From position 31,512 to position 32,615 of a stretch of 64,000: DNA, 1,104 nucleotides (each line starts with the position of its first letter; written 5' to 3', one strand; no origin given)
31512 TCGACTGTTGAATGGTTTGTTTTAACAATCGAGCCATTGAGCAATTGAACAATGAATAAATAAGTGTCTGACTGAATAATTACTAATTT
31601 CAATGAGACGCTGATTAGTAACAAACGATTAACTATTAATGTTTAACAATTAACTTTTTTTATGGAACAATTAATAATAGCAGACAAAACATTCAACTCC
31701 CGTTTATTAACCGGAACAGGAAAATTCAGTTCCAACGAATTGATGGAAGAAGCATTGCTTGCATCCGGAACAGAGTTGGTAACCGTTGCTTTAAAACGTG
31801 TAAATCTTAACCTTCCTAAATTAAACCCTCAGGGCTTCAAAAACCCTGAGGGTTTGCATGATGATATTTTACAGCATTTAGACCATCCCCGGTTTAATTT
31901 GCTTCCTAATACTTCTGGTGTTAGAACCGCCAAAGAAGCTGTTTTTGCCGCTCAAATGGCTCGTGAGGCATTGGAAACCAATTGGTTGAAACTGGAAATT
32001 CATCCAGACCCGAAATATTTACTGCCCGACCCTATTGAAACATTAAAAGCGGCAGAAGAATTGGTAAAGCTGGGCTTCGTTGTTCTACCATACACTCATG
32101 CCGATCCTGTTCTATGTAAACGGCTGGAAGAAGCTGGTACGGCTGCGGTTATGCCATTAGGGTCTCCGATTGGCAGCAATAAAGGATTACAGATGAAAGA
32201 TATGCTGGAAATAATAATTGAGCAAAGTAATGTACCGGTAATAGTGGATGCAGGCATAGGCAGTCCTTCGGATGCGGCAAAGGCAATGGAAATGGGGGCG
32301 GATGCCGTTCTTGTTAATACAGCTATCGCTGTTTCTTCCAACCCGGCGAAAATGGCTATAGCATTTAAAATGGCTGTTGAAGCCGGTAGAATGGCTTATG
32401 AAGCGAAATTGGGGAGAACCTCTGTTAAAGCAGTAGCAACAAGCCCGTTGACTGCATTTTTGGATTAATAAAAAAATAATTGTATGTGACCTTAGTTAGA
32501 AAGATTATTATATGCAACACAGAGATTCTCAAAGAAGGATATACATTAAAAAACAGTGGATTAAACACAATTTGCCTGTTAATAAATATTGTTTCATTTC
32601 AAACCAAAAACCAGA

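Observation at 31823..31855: Perfect 12-bp-stem hairpin inserted in frame in thiazole synthase ThiG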

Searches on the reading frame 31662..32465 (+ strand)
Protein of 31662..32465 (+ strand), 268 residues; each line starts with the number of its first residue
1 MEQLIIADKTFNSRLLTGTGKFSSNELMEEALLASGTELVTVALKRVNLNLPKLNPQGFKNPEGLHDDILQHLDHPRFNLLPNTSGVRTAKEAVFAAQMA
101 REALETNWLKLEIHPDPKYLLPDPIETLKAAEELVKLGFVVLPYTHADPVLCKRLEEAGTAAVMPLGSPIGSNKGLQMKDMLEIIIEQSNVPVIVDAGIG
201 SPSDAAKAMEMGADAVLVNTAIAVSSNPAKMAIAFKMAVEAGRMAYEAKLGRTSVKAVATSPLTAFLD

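Call 6: find_homologous_proteins(query=window:31662-32465:+)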
Query window:31662-32465:+ (268 aa): 8000 proteins with E <= 0.001 among 8000 candidates; the best 120 are listed.
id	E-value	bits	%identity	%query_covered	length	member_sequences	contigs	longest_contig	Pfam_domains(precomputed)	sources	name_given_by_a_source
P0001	2.9e-168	575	100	100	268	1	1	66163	PF05690.21,PF00977.28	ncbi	ncbi:MAG: thiazole synthase [Bacteroidota bacterium]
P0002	5.9e-142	489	87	100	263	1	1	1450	PF05690.21,PF00977.28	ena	-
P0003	2.8e-134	464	85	100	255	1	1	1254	PF05690.21,PF00977.28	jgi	-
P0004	2.9e-131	454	84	100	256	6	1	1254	PF05690.21,PF00977.28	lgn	-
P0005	7.5e-129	446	81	100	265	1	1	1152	PF05690.21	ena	-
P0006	6.5e-128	443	80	100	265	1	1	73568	PF05690.21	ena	-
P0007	1.5e-127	442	78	100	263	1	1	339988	PF05690.21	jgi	jgi:thiazole synthase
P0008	2.8e-127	441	80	100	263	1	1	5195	PF05690.21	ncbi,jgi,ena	ncbi:MAG: thiazole synthase [Bacteroidota bacterium]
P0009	2.1e-126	438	81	100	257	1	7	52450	PF05690.21,PF00977.28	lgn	-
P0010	2.1e-126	438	79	100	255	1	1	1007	PF05690.21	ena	-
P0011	1.1e-125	436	79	100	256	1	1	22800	PF05690.21,PF00977.28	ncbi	-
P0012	1.5e-125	436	79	100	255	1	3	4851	PF05690.21,PF00977.28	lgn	-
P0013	2.1e-125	435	80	100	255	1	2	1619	PF05690.21,PF00977.28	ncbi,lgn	ncbi:MAG TPA: thiazole synthase [Cytophagaceae bacterium]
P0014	2.3e-125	435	80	100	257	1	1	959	PF05690.21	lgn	-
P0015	3.0e-125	435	79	100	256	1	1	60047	PF05690.21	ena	-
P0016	4.1e-125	434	80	100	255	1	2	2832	PF05690.21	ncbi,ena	-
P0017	8.5e-125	433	79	100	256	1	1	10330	PF05690.21,PF00977.28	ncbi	-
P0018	1.9e-124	432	77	100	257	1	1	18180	PF05690.21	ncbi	-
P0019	2.4e-124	432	79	100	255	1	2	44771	PF05690.21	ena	-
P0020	2.5e-124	432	80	100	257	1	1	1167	PF05690.21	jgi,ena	jgi:thiazole synthase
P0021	2.8e-124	431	79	100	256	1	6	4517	PF05690.21,PF00977.28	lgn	-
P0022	3.6e-124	431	78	100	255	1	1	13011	PF05690.21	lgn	-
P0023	4.4e-124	431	79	99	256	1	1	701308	PF05690.21,PF00977.28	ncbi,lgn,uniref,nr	ncbi:thiazole synthase [Pedobacter caeni]|uniref:Thiazole synthase n=1 Tax=Pedobacter caeni TaxID=28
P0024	4.6e-124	431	79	100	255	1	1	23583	PF05690.21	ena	-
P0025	4.9e-124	431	80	100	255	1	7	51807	PF05690.21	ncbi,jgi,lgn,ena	ncbi:MAG: thiazole synthase [Bacteroidota bacterium]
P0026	5.0e-124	431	79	100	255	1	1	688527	PF05690.21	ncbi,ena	-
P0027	5.6e-124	430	78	100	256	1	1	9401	PF05690.21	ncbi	-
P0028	5.8e-124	430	78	100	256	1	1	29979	PF05690.21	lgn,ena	-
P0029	5.9e-124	430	79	100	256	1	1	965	PF05690.21,PF00977.28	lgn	-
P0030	6.3e-124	430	78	100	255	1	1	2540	PF05690.21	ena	-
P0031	6.5e-124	430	79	100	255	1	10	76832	PF05690.21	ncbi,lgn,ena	-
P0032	6.8e-124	430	78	100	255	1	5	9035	PF05690.21,PF00977.28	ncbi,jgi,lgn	ncbi:MAG: thiazole synthase [Maribacter sp.]|jgi:thiazole synthase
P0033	7.7e-124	430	78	100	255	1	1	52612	PF05690.21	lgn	-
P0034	9.8e-124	430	77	100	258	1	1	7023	PF05690.21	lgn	-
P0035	1.3e-123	429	78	100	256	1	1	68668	PF05690.21,PF00977.28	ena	-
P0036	1.4e-123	429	77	100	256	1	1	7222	PF05690.21,PF00977.28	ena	-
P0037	1.5e-123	429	77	100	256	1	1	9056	PF05690.21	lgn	-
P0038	1.6e-123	429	78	100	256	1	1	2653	PF05690.21,PF00977.28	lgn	-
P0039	1.7e-123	429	79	100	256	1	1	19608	PF05690.21,PF00977.28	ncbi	-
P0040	1.7e-123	429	78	100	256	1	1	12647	PF05690.21,PF00977.28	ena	-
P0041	2.0e-123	429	80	100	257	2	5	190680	PF05690.21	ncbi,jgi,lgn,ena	jgi:thiazole synthase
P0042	2.0e-123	429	77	100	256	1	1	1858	PF05690.21,PF00977.28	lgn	-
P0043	2.2e-123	428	80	100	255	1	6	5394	PF05690.21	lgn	-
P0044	2.2e-123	428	78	99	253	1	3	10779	PF01070.25,PF05690.21,PF00977.28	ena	-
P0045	2.3e-123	428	80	100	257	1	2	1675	PF05690.21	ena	-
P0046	2.3e-123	428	78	100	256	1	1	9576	PF05690.21,PF00977.28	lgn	-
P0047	2.4e-123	428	79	100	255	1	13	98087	PF05690.21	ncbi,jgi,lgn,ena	-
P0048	2.7e-123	428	78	99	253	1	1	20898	PF01070.25,PF05690.21,PF00977.28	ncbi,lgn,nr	ncbi:MAG: thiazole synthase [Bacteroidetes bacterium]|nr:thiazole synthase [Bacteroidota bacterium]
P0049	2.7e-123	428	79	99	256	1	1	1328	PF05690.21,PF00977.28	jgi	jgi:thiazole synthase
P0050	2.8e-123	428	78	100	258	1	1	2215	PF05690.21,PF00977.28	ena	-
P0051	2.9e-123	428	77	100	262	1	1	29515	PF05690.21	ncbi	-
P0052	3.0e-123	428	78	100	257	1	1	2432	PF05690.21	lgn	-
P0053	3.1e-123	428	79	100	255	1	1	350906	PF05690.21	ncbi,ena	-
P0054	3.2e-123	428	80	100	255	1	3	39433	PF05690.21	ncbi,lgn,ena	-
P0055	3.8e-123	428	78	100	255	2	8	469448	PF05690.21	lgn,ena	-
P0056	4.1e-123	428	79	100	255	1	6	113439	PF05690.21,PF00977.28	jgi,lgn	jgi:thiazole synthase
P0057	4.3e-123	427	79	100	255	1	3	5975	PF05690.21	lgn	-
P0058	4.4e-123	427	78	99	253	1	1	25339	PF01070.25,PF05690.21,PF00977.28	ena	-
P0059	4.4e-123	427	77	100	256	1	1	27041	PF05690.21,PF00977.28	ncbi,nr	ncbi:MAG: thiazole synthase [Cytophagales bacterium]|nr:thiazole synthase [Cytophagales bacterium]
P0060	4.4e-123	427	79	99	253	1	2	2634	PF05690.21,PF00977.28,PF01645.24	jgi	jgi:thiazole synthase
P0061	4.5e-123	427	77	100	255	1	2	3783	PF05690.21,PF00977.28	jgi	jgi:thiazole synthase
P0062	5.0e-123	427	77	100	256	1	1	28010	PF05690.21,PF00977.28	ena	-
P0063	5.2e-123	427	77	100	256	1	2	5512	PF05690.21,PF00977.28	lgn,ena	-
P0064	5.3e-123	427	78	100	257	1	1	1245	PF05690.21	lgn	-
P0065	5.4e-123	427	79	99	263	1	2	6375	PF05690.21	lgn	-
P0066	5.8e-123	427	79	100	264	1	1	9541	PF05690.21,PF00977.28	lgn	-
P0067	5.8e-123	427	78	100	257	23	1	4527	PF01070.25,PF05690.21,PF00977.28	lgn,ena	-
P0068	5.9e-123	427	79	100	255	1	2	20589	PF05690.21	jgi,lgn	jgi:thiazole synthase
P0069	6.3e-123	427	80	99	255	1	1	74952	PF05690.21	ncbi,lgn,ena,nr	ncbi:MAG TPA: thiazole synthase [Cytophagales bacterium]|nr:thiazole synthase [Cytophagales bacteriu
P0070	6.6e-123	427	77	100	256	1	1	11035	PF05690.21,PF00977.28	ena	-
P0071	7.7e-123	427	77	100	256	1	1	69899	PF05690.21,PF00977.28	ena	-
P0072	7.8e-123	427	78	99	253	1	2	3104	PF01070.25,PF05690.21,PF00977.28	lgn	-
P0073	7.8e-123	427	78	99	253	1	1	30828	PF01070.25,PF05690.21,PF00977.28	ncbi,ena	-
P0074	8.0e-123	427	79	100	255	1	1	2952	PF05690.21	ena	-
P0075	8.0e-123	427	79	100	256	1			PF05690.21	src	-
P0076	8.6e-123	426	78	100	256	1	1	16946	PF05690.21,PF00977.28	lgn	-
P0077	8.8e-123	426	78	100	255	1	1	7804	PF01070.25,PF05690.21,PF00977.28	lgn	-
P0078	9.5e-123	426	78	100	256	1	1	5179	PF05690.21,PF00977.28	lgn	-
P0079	9.9e-123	426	79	100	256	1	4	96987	PF05690.21,PF00977.28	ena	-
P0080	1.0e-122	426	78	99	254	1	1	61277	PF05690.21,PF00977.28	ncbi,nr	ncbi:MAG: thiazole synthase [Microscillaceae bacterium]|nr:thiazole synthase [Microscillaceae bacter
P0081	1.0e-122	426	78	100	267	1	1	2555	PF01070.25,PF05690.21,PF00977.28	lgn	-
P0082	1.1e-122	426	78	100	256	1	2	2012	PF05690.21,PF00977.28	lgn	-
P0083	1.2e-122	426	76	99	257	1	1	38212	PF05690.21,PF00977.28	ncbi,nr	ncbi:MAG: thiazole synthase [Bacteroidia bacterium]|nr:thiazole synthase [Bacteroidia bacterium]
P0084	1.2e-122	426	78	99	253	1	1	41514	PF01070.25,PF05690.21,PF00977.28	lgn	-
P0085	1.2e-122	426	77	100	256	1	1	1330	PF05690.21,PF00977.28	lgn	-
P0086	1.2e-122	426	78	100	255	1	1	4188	PF05690.21,PF00977.28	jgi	jgi:thiazole synthase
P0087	1.3e-122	426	78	99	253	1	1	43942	PF05690.21,PF00977.28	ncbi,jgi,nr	ncbi:MAG: thiazole synthase [Flavobacteriales bacterium]|nr:MAG: thiazole synthase [Flavobacteriales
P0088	1.4e-122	426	78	100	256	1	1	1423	PF05690.21,PF00977.28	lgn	-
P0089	1.4e-122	426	79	99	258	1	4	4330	PF05690.21,PF00977.28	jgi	-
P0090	1.4e-122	426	78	100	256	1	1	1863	PF05690.21,PF00977.28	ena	-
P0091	1.4e-122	426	78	100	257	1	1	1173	PF05690.21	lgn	-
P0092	1.5e-122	426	78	100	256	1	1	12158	PF05690.21,PF00977.28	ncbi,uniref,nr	ncbi:thiazole synthase [Fulvivirga sp. RKSG066]|uniref:thiazole synthase n=1 Tax=Fulvivirga aurantia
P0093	1.5e-122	426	77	100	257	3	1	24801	PF05690.21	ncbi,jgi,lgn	-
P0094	1.6e-122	426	78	100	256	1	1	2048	PF05690.21,PF00977.28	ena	-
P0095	1.6e-122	426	78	100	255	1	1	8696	PF05690.21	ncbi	-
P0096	1.9e-122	425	77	100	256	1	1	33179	PF05690.21,PF00977.28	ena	-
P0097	2.1e-122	425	78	99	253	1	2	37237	PF05690.21,PF00977.28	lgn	-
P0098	2.1e-122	425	79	99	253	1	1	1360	PF01070.25,PF05690.21,PF00977.28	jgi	jgi:thiazole synthase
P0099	2.2e-122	425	78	100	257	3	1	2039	PF05690.21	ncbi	-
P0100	2.3e-122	425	79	100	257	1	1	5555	PF05690.21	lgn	-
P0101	2.3e-122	425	78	100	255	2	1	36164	PF05690.21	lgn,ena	-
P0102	2.4e-122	425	78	100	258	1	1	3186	PF05690.21,PF00977.28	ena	-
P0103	2.4e-122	425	78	100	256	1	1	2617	PF05690.21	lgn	-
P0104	2.5e-122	425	77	100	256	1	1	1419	PF05690.21,PF00977.28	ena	-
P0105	2.5e-122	425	78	100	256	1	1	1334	PF05690.21,PF00977.28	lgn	-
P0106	2.6e-122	425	79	99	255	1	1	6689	PF05690.21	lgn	-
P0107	2.7e-122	425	77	100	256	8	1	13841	PF05690.21,PF00977.28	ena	-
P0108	2.7e-122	425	79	100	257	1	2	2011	PF05690.21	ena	-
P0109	2.7e-122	425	78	99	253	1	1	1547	PF01070.25,PF05690.21,PF00977.28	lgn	-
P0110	2.8e-122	425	78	100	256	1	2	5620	PF05690.21,PF00977.28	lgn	-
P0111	2.8e-122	425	78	99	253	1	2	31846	PF05690.21,PF00977.28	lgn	-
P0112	2.8e-122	425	78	100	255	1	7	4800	PF05690.21,PF00977.28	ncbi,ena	-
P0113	2.9e-122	425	78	100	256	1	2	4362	PF05690.21,PF00977.28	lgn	-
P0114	3.0e-122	425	78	100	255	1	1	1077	PF05690.21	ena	-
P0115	3.2e-122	425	79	99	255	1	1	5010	PF05690.21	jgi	jgi:thiazole synthase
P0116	3.3e-122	425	78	99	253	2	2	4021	PF05690.21,PF00977.28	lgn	-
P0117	3.3e-122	425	76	100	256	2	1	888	PF05690.21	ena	-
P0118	3.6e-122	424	77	100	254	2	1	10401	PF05690.21,PF00977.28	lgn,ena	-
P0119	3.6e-122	424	80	99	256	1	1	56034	PF05690.21,PF00977.28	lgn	-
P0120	3.6e-122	424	77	100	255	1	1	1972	PF05690.21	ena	-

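Call 7: search_solved_structures(query=window:31662-32465:+, show_alignments=3)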
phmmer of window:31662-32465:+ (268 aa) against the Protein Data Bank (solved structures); distinct sequences matched with E-value up to 0.001: 81 (the best 60 are shown).
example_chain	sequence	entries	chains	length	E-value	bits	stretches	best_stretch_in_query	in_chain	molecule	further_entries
1xm3_A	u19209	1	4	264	4.4e-66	226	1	1-260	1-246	Thiazole biosynthesis protein thiG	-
1tyg_A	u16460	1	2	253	9.4e-66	224.9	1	4-260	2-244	Thiazole biosynthesis protein thiG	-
5z9y_A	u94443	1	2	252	1.8e-63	217.4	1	3-248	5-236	Thiazole synthase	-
2htm_A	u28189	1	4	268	1.3e-61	211.4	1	11-263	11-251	Thiazole biosynthesis protein thiG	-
1wv2_A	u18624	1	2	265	3.2e-60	206.8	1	4-268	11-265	Thiazole biosynthesis protein thiG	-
4n6e_A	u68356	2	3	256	9e-32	113.6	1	6-248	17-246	Putative thiosugar synthase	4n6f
7f22_A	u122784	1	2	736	1.1e-09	41.3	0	148-219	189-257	L-lactate oxidase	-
4fiq_A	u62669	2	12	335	5.4e-08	35.7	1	187-239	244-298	Pyridoxal biosynthesis lyase pdxS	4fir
7f20_A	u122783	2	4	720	6e-08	35.6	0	148-219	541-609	L-lactate oxidase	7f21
2iss_A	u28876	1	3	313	2.5e-07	33.6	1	187-239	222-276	Pyridoxal biosynthesis lyase pdxS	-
9dvf_A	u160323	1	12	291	3e-07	33.3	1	182-239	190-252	Pyridoxal 5'-phosphate synthase subunit PdxS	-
8qoc_A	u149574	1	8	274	5.6e-07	32.4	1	181-239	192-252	Pyridoxal 5'-phosphate synthase subunit PdxS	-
2nv2_A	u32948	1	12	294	5.6e-07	32.4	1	182-237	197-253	Pyridoxal biosynthesis lyase pdxS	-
1h5y_A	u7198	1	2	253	6e-07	32.3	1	148-234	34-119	HISF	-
2nv1_A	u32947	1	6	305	6.1e-07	32.3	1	182-237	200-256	Pyridoxal biosynthesis lyase pdxS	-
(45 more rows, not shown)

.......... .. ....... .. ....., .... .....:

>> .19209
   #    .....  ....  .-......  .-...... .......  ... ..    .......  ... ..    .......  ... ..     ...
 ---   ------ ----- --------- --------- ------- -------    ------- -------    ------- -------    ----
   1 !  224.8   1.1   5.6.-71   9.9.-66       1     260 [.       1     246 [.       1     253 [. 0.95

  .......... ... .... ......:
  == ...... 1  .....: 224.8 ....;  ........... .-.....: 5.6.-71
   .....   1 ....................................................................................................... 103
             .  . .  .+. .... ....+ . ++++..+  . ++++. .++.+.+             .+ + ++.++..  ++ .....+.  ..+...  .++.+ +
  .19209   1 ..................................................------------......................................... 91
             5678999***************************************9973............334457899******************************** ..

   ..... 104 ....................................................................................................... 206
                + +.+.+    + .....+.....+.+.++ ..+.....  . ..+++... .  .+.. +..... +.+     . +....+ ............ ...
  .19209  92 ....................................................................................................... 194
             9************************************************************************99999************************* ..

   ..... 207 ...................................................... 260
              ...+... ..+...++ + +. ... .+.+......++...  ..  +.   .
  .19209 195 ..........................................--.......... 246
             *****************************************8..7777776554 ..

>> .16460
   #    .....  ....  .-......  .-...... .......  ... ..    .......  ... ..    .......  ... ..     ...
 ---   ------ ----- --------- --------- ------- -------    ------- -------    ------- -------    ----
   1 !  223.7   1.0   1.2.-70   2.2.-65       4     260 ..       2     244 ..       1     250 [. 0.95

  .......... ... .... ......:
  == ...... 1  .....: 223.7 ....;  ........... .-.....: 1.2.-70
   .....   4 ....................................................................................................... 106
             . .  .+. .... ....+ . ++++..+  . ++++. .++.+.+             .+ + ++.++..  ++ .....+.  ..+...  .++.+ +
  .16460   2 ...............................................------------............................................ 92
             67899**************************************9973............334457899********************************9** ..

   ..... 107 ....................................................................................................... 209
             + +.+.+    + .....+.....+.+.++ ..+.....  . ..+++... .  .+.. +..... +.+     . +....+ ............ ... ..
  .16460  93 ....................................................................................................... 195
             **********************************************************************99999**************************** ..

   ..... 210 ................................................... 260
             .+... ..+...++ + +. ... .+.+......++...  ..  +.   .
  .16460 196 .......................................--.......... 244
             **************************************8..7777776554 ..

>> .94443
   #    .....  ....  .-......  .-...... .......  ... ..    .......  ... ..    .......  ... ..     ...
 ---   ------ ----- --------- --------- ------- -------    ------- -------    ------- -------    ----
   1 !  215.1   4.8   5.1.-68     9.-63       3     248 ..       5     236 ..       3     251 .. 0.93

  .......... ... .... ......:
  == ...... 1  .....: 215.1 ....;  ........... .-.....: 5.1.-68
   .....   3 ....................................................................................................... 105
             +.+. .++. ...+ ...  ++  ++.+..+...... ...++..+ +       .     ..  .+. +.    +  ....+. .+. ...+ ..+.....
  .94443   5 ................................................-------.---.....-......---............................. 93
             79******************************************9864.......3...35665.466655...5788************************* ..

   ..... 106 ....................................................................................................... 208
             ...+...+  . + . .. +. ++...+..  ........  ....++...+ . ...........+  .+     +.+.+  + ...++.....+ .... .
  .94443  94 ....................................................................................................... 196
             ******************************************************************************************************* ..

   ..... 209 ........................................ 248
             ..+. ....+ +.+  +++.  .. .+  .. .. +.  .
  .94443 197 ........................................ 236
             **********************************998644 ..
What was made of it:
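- Checked: Against B. subtilis ThiG (1TYG) the gap is 12 residues, between F48 and E49 (call 7).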

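Call 8: search_protein_families(library=pfam, proteins=[window:31662-32465:+])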
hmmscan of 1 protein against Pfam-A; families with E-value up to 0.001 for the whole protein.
window:31662-32465:+ (268 aa): 5 families
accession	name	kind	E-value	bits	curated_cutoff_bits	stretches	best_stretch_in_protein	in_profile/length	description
PF05690.20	ThiG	-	4.2e-106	354.3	23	1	6-262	2-247/247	Thiazole biosynthesis protein ThiG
PF00977.27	His_biosynth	-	1.5e-06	28.3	23.6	1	175-224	58-107/228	Histidine biosynthesis protein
PF01070.24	FMN_dh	-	8.7e-05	22.1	24.9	1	185-222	266-305/350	FMN-dependent dehydrogenase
PF00478.31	IMPDH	-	0.00013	21.6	25.6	1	185-229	202-247/345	IMP dehydrogenase / GMP reductase domain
PF04131.20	NanE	-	0.00017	21.3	27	1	186-224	140-178/192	Putative N-acetylmannosamine-6-phosphate epimerase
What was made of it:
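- On ThiG (thiazole synthase, PF05690): Pfam 354 bits (call 8).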

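Call 10: find_encoding_contigs(protein=P0002, flank=3000, max_places=2)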
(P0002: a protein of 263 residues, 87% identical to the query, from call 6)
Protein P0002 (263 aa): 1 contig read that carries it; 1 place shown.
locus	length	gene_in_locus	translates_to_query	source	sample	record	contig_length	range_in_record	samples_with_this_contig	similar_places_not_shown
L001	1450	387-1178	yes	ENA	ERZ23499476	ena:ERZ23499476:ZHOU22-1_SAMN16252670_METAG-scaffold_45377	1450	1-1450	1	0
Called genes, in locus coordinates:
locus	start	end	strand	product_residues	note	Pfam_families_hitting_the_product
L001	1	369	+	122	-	?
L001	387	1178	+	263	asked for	PF05690:ThiG, PF00977:His_biosynth (faint)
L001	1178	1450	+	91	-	?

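Call 11: find_encoding_contigs(protein=P0003, flank=3000, max_places=2)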
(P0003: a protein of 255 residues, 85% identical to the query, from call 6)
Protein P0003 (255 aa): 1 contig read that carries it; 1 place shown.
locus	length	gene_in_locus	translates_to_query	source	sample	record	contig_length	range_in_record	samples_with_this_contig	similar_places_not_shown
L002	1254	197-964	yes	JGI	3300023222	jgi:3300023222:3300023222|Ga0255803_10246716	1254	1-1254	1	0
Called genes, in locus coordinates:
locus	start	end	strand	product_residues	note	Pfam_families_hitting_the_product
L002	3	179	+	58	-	?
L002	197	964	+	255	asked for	PF05690:ThiG, PF00977:His_biosynth (faint)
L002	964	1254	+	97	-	?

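Call 12: find_encoding_contigs(protein=P0006, flank=3000, max_places=2)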
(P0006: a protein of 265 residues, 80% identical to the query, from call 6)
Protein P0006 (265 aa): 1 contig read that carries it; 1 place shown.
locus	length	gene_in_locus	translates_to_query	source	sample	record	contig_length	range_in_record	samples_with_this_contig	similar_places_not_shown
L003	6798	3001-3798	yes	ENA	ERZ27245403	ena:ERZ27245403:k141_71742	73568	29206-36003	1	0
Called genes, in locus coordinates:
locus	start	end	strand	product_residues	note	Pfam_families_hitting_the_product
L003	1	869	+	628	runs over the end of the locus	PF13667:ThiC-associated, PF01964:ThiC_Rad_SAM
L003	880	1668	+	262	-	PF08543:Phos_pyr_kin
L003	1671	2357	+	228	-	PF00484:Pro_CA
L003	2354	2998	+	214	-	PF02581:TMP-TENI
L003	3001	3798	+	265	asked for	PF05690:ThiG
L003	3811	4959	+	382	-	PF04055:Radical_SAM, PF06968:BATS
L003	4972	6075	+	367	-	PF00899:ThiF, PF00581:Rhodanese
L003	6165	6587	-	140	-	-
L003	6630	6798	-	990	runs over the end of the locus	PF01979:Amidohydro_1, PF07969:Amidohydro_3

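Call 13: find_encoding_contigs(protein=P0051, flank=3000, max_places=2)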
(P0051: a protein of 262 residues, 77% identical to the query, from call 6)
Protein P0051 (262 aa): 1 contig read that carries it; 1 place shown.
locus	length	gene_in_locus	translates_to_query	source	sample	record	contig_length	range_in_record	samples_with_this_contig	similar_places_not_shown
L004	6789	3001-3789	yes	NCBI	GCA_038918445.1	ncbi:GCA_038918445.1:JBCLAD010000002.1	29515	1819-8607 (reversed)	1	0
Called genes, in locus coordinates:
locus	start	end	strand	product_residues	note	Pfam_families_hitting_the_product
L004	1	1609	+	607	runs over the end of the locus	PF00664:ABC_membrane, PF00005:ABC_tran, PF02463:SMC_N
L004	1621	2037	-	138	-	PF13470:PIN_3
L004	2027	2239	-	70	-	-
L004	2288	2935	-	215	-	PF02527:GidB, PF13847:Methyltransf_31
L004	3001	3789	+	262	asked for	PF05690:ThiG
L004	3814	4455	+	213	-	PF00753:Lactamase_B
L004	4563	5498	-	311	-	PF13793:Pribosyltran_N, PF00156:Pribosyltran, PF14572:Pribosyl_synth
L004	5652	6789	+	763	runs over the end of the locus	PF00912:Transgly, PF28500:PBP_middle, PF00905:Transpeptidase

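Call 14: find_encoding_contigs(protein=P0007, flank=3000, max_places=2)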
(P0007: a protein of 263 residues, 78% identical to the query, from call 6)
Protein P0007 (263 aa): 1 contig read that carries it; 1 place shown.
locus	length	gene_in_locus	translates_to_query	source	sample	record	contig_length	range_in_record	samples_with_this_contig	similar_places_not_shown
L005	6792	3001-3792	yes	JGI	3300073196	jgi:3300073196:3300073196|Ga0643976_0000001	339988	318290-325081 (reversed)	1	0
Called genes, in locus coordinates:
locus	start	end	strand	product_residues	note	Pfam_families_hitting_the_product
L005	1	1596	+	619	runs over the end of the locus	PF13667:ThiC-associated, PF01964:ThiC_Rad_SAM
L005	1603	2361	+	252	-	PF08543:Phos_pyr_kin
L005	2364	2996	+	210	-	PF02581:TMP-TENI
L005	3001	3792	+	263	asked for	PF05690:ThiG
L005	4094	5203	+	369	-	PF04055:Radical_SAM, PF06968:BATS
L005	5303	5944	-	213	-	PF02581:TMP-TENI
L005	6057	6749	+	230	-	PF09601:DUF2459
